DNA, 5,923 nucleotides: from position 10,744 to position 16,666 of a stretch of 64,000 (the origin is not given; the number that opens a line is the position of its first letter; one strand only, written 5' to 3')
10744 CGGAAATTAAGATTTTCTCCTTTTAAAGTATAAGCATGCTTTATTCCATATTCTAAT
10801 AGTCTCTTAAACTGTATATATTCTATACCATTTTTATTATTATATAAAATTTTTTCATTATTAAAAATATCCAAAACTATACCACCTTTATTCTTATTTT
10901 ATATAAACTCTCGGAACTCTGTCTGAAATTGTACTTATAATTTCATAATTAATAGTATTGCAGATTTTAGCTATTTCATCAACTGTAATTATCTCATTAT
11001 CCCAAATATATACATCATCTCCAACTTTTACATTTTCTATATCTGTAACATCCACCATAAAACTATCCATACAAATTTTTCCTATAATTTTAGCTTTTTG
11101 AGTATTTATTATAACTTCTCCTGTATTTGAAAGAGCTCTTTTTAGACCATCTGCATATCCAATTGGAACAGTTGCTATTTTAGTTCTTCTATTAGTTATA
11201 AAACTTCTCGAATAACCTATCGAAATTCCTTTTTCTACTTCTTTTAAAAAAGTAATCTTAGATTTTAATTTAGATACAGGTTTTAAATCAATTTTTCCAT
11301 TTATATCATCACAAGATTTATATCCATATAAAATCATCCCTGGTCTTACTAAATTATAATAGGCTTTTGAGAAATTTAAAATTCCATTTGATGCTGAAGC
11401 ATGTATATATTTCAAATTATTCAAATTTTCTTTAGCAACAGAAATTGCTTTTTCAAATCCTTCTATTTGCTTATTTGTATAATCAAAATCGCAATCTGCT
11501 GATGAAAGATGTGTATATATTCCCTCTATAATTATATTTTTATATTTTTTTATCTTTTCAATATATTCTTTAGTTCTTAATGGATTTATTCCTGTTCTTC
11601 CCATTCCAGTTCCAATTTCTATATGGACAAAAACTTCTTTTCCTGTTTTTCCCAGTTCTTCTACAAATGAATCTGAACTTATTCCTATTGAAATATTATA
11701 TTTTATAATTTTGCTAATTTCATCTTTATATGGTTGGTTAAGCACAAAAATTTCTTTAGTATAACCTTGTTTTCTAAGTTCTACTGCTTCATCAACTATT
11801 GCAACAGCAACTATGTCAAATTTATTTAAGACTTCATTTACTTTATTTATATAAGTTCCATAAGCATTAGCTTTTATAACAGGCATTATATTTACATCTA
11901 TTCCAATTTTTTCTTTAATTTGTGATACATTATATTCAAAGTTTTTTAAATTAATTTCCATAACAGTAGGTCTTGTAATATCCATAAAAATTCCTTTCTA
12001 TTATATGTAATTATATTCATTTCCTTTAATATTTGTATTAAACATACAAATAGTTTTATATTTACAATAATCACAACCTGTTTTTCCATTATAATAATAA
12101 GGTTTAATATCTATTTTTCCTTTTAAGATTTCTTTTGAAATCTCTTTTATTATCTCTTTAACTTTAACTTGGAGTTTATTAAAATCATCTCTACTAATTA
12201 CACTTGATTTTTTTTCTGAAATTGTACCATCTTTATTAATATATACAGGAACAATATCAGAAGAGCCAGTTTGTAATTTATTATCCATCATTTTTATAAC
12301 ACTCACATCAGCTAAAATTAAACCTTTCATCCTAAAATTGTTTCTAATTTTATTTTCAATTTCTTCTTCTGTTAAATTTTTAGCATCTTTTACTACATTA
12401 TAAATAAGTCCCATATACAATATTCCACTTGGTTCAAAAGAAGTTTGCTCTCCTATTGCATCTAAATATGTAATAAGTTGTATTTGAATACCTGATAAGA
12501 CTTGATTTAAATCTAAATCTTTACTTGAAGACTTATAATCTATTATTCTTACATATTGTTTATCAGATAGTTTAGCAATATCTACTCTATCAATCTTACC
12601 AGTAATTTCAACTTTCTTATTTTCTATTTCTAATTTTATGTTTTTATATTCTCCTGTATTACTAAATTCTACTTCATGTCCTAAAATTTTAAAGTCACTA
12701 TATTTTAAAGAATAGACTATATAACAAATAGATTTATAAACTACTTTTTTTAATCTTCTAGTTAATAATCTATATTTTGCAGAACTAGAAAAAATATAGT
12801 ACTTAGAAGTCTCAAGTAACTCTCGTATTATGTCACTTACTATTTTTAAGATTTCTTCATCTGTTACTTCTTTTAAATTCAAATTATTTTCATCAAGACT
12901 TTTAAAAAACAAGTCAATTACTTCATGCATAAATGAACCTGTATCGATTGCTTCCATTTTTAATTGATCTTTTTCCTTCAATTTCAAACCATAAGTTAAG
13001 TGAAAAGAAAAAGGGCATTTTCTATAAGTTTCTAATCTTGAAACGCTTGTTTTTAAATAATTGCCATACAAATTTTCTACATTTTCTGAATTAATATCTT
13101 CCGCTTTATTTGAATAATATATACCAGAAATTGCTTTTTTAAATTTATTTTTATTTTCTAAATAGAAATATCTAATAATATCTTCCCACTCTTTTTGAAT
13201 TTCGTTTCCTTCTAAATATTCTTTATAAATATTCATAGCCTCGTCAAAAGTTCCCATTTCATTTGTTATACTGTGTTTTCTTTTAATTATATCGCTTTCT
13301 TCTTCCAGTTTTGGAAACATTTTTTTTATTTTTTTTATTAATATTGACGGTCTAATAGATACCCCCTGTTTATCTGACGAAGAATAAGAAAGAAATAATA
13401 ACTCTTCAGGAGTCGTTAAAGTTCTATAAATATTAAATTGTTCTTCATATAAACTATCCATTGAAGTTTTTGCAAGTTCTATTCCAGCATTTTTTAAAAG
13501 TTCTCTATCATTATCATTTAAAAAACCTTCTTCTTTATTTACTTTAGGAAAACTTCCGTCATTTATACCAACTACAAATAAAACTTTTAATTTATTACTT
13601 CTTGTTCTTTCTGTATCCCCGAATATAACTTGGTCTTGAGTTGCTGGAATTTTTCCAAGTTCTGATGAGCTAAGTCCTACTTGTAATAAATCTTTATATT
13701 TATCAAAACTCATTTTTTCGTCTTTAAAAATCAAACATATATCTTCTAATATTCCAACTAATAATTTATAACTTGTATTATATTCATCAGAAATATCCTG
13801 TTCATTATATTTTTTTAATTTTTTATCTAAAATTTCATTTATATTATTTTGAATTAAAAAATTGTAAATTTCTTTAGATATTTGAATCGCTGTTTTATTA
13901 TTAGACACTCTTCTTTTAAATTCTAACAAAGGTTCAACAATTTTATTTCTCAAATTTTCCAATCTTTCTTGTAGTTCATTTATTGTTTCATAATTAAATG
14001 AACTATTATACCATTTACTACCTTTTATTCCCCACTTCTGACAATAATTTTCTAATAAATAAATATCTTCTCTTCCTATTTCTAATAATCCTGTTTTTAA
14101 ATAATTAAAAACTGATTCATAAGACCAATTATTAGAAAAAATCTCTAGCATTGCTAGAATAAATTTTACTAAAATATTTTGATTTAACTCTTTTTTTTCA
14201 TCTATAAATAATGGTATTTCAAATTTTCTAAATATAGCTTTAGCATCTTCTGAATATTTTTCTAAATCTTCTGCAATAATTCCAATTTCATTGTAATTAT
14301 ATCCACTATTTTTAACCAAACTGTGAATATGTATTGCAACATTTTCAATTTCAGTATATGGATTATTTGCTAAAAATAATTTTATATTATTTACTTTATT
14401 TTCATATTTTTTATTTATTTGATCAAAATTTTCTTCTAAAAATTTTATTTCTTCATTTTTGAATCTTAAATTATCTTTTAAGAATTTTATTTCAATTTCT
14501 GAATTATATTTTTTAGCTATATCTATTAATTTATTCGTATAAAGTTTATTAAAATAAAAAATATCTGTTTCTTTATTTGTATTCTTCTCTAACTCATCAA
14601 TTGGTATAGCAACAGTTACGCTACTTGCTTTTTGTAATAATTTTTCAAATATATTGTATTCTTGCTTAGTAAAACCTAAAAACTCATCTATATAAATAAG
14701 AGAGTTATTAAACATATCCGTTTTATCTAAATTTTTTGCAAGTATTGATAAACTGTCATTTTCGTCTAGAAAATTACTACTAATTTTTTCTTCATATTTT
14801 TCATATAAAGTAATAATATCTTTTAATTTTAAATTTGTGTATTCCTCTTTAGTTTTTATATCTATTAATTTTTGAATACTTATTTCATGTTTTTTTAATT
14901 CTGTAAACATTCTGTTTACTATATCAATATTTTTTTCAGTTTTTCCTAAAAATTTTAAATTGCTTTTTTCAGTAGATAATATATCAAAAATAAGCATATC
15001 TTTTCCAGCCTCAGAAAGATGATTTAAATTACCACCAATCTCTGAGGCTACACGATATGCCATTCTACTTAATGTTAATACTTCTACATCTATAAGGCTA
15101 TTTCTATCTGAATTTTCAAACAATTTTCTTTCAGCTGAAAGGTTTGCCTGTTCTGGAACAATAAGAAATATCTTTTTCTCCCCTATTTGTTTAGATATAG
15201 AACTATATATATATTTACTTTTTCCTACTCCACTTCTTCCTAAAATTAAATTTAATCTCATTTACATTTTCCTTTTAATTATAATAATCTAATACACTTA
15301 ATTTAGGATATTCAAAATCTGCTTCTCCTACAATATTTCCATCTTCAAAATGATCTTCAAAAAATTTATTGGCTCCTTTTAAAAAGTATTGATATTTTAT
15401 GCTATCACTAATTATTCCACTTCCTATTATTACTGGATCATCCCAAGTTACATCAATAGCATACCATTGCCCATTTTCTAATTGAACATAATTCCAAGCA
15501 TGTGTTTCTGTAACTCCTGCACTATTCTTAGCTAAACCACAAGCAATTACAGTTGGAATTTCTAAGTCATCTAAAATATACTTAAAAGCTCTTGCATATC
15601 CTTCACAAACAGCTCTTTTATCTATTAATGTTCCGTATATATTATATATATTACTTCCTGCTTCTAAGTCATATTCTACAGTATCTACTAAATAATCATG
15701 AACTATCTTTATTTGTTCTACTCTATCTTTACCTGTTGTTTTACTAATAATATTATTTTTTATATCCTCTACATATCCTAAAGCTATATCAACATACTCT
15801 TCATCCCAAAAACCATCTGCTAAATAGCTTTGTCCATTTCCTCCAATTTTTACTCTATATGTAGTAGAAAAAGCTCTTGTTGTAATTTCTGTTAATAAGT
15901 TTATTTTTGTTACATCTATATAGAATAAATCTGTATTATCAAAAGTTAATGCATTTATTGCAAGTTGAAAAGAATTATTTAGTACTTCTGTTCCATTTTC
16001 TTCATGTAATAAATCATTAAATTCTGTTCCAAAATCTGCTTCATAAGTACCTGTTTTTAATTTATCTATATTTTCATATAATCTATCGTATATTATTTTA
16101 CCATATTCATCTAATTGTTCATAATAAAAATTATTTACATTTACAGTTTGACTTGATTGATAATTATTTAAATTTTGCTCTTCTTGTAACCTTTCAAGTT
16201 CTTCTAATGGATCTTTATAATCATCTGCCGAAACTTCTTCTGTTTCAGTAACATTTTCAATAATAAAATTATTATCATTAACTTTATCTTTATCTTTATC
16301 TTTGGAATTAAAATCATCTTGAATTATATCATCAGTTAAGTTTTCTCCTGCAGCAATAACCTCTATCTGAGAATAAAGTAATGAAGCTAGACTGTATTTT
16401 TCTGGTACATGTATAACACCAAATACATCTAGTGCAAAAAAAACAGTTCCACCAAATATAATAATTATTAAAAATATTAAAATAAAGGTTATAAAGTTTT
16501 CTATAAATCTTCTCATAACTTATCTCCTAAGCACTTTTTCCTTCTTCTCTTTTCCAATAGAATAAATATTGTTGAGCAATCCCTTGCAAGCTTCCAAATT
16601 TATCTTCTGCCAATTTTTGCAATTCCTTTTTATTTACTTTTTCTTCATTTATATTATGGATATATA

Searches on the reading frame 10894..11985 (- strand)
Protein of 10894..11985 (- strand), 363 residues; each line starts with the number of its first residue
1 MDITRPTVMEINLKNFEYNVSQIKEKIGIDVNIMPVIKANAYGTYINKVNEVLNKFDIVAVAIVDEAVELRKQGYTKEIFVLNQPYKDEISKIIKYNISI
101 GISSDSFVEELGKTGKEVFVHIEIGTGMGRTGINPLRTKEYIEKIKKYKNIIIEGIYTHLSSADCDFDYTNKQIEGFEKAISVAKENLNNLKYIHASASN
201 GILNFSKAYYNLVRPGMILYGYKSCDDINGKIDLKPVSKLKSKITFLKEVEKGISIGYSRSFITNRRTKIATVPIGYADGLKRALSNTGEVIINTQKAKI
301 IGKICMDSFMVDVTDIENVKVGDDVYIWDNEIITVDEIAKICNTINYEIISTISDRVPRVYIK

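Call 51: search_protein_families(library=pfam, proteins=[window:10894-11985:-], max_evalue=0.001)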
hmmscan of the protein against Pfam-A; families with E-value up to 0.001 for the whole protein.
window:10894-11985:- (363 aa): 2 families
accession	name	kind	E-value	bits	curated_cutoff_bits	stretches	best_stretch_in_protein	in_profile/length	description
PF01168.26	Ala_racemase_N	-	1.9e-52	178.6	24.1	1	11-223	1-219/220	Alanine racemase, N-terminal domain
PF00842.27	Ala_racemase_C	-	2.3e-46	156.9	25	1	237-361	1-127/127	Alanine racemase, C-terminal domain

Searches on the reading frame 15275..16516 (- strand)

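Call 51: search_protein_families(library=pfam, proteins=[window:15275-16516:-], max_evalue=0.001)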
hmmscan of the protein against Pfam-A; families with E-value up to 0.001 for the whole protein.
window:15275-16516:- (413 aa): 1 family
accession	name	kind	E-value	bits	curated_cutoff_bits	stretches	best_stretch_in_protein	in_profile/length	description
PF01841.26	Transglut_core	-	3.8e-11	43.7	23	1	261-355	10-107/108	Transglutaminase-like superfamily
